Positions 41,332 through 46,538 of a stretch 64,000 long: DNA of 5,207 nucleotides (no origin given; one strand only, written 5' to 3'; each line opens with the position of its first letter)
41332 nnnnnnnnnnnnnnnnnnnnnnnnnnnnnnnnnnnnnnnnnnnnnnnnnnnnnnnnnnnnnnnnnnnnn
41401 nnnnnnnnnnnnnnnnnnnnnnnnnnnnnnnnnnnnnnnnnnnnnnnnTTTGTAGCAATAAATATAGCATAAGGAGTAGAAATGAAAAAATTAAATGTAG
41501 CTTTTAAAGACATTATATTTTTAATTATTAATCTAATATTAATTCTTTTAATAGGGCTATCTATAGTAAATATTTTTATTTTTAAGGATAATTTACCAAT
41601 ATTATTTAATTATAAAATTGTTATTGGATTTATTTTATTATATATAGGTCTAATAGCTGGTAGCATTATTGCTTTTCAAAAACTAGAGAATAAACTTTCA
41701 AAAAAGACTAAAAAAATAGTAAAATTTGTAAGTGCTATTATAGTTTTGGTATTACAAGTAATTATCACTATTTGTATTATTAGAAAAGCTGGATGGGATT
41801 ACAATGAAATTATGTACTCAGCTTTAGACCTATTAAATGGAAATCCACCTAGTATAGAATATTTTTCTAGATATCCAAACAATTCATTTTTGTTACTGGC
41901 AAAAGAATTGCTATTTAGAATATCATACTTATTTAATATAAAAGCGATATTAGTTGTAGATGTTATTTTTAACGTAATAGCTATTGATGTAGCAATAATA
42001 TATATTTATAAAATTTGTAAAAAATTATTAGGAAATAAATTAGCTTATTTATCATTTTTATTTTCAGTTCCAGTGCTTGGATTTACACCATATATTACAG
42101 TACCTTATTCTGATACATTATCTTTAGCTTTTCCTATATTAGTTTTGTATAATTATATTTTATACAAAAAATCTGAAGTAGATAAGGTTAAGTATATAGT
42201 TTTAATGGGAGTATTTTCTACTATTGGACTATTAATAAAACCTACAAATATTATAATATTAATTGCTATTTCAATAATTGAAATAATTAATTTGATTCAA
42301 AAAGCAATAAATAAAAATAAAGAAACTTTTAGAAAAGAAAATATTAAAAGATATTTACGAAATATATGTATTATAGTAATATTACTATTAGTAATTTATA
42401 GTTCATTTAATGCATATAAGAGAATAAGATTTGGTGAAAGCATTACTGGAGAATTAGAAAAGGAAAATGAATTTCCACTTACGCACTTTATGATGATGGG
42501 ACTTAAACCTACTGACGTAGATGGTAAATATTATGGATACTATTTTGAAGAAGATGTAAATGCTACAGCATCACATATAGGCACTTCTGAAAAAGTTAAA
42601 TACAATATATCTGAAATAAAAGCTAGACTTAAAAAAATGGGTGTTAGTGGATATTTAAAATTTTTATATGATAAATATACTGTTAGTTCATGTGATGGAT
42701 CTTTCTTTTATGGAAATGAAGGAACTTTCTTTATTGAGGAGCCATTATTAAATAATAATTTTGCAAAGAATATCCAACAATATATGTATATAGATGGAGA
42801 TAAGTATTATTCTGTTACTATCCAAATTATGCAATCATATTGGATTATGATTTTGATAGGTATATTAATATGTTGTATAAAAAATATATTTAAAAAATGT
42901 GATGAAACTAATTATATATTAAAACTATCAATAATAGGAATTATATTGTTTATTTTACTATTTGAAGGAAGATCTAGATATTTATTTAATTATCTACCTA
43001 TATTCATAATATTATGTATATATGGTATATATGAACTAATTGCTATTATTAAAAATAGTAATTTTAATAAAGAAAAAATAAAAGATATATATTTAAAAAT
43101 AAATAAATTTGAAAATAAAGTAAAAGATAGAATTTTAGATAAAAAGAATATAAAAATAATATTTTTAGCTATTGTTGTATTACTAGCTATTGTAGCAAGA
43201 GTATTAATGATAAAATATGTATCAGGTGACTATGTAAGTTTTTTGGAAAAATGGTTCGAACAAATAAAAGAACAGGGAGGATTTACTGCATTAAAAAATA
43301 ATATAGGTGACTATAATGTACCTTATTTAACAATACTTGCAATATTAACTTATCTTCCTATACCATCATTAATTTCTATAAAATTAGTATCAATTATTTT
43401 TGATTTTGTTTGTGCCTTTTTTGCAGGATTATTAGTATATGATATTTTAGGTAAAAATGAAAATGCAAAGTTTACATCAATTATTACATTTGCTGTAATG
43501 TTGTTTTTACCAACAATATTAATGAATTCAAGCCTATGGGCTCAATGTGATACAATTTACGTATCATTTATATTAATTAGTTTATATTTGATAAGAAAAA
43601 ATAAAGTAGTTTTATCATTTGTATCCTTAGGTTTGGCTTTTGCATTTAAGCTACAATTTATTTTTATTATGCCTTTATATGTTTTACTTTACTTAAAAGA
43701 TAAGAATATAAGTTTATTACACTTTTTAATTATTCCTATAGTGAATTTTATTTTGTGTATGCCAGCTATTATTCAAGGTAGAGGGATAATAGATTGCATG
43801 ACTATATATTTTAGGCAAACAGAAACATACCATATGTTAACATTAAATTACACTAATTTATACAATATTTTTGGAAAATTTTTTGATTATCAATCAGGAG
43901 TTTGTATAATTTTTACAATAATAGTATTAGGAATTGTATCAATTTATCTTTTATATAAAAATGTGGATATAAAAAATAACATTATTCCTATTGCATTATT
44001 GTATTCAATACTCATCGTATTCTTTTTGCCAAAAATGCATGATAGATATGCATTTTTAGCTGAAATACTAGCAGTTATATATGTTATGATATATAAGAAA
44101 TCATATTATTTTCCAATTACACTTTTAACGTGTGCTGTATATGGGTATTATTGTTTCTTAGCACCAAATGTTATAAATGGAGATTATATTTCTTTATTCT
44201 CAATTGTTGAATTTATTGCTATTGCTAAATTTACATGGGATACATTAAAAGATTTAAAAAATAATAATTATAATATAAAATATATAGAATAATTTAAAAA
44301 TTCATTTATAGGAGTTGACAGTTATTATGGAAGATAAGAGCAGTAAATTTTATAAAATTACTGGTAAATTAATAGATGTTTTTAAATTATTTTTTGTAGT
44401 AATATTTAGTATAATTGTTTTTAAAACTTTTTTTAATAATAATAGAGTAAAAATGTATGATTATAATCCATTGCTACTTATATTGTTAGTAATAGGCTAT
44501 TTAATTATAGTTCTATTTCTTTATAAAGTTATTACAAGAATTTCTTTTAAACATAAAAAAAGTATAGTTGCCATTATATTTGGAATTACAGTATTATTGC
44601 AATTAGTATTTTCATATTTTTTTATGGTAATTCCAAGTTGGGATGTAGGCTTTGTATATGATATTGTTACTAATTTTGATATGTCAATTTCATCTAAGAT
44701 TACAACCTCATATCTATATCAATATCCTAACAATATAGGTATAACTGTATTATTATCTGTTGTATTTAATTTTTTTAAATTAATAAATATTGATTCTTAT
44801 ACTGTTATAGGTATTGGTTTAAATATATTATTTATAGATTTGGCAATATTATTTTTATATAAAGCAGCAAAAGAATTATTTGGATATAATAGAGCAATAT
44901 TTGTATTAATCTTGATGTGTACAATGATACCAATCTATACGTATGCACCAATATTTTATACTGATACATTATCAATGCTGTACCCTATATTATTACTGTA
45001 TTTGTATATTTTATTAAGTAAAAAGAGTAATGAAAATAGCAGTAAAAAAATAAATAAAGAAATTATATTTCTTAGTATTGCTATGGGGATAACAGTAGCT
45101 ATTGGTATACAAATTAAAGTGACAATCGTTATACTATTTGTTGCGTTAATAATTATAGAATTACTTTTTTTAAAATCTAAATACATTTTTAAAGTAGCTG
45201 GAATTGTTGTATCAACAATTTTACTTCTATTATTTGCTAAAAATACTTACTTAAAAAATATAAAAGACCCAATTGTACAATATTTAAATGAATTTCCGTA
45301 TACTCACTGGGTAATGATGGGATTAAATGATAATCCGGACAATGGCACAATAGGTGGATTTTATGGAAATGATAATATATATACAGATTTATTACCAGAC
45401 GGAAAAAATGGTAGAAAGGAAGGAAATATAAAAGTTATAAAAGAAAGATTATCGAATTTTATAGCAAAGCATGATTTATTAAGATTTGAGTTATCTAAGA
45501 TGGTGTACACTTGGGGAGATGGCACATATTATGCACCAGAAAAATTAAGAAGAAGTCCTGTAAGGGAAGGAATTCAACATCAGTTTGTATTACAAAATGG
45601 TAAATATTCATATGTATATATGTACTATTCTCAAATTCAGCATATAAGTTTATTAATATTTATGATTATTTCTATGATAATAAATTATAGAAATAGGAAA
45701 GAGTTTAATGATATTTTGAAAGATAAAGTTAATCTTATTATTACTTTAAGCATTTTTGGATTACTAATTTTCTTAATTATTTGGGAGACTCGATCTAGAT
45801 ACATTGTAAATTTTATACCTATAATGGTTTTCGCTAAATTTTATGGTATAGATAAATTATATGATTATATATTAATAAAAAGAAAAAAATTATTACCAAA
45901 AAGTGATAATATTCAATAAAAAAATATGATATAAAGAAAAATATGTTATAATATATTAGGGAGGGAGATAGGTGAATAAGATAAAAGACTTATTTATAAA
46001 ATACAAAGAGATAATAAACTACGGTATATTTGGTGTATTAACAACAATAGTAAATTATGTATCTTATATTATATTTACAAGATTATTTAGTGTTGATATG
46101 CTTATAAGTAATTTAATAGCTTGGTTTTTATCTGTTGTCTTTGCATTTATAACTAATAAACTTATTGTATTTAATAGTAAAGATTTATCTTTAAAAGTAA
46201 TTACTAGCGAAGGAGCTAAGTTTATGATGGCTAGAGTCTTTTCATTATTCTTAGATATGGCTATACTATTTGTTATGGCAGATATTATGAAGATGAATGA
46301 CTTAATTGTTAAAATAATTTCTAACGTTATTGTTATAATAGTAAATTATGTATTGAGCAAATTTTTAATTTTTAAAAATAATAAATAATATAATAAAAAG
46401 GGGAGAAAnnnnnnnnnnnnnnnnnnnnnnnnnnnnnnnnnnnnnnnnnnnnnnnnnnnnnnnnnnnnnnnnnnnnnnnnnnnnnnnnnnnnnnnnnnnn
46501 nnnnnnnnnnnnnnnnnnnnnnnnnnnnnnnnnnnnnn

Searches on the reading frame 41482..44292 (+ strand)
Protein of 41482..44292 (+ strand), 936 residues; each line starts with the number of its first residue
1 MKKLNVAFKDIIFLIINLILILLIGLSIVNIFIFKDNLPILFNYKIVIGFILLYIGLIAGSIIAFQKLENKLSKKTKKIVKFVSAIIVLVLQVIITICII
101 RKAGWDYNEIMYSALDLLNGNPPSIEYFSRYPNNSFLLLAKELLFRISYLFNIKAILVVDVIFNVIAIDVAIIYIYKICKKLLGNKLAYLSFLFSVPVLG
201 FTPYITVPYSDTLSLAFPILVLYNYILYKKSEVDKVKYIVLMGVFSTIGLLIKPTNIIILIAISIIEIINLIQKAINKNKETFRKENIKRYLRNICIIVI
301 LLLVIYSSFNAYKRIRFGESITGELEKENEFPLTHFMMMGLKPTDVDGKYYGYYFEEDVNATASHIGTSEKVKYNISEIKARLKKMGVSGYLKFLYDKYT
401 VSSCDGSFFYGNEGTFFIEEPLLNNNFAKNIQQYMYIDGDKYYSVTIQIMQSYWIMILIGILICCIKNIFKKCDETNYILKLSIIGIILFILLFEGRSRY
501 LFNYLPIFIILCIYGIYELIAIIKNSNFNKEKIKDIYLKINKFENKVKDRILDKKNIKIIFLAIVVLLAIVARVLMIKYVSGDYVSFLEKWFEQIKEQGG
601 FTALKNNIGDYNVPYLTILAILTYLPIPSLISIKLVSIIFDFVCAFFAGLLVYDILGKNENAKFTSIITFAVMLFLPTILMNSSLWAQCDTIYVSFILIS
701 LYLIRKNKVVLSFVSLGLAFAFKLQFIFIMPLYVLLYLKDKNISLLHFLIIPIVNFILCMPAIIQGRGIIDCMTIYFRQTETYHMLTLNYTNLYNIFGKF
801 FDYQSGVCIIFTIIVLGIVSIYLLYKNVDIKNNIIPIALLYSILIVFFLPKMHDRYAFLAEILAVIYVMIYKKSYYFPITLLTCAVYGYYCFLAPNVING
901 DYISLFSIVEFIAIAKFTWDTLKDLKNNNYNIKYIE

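Call 4: search_protein_families(library=pfam, proteins=[window:41482-44292:+], max_evalue=0.01)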
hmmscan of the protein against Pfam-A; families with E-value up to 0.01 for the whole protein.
window:41482-44292:+ (936 aa): 2 families
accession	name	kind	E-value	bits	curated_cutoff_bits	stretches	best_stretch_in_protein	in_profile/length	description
PF13231.12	PMT_2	-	8.9e-08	32.9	26.1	1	161-274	25-136/160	Dolichyl-phosphate-mannose-protein mannosyltransferase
PF03901.23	Glyco_transf_22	-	1.1e-05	25.3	23.8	1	138-305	59-222/414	Alg9-like mannosyltransferase family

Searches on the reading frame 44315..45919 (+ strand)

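Call 4: search_protein_families(library=pfam, proteins=[window:44315-45919:+], max_evalue=0.01)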
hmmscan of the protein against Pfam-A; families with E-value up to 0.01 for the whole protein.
window:44315-45919:+ (534 aa): 1 family
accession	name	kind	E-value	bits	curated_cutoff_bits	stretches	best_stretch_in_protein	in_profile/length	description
PF13231.12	PMT_2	-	8.8e-06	26.5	26.1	1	170-308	28-155/160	Dolichyl-phosphate-mannose-protein mannosyltransferase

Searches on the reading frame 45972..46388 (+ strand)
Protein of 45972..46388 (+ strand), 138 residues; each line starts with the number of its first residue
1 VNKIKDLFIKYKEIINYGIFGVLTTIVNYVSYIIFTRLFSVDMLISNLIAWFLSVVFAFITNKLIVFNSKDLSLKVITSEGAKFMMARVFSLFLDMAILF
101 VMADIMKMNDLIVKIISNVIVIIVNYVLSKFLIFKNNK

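Call 60: search_protein_families(library=pfam, proteins=[window:45972-46388:+], max_evalue=0.001)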
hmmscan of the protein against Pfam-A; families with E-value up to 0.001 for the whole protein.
window:45972-46388:+ (138 aa): 1 family
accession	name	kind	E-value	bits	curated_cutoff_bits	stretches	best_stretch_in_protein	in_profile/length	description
PF04138.20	GtrA_DPMS_TM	-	1.1e-23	84.1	26.1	1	17-134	2-117/117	GtrA/DPMS, transmembrane domain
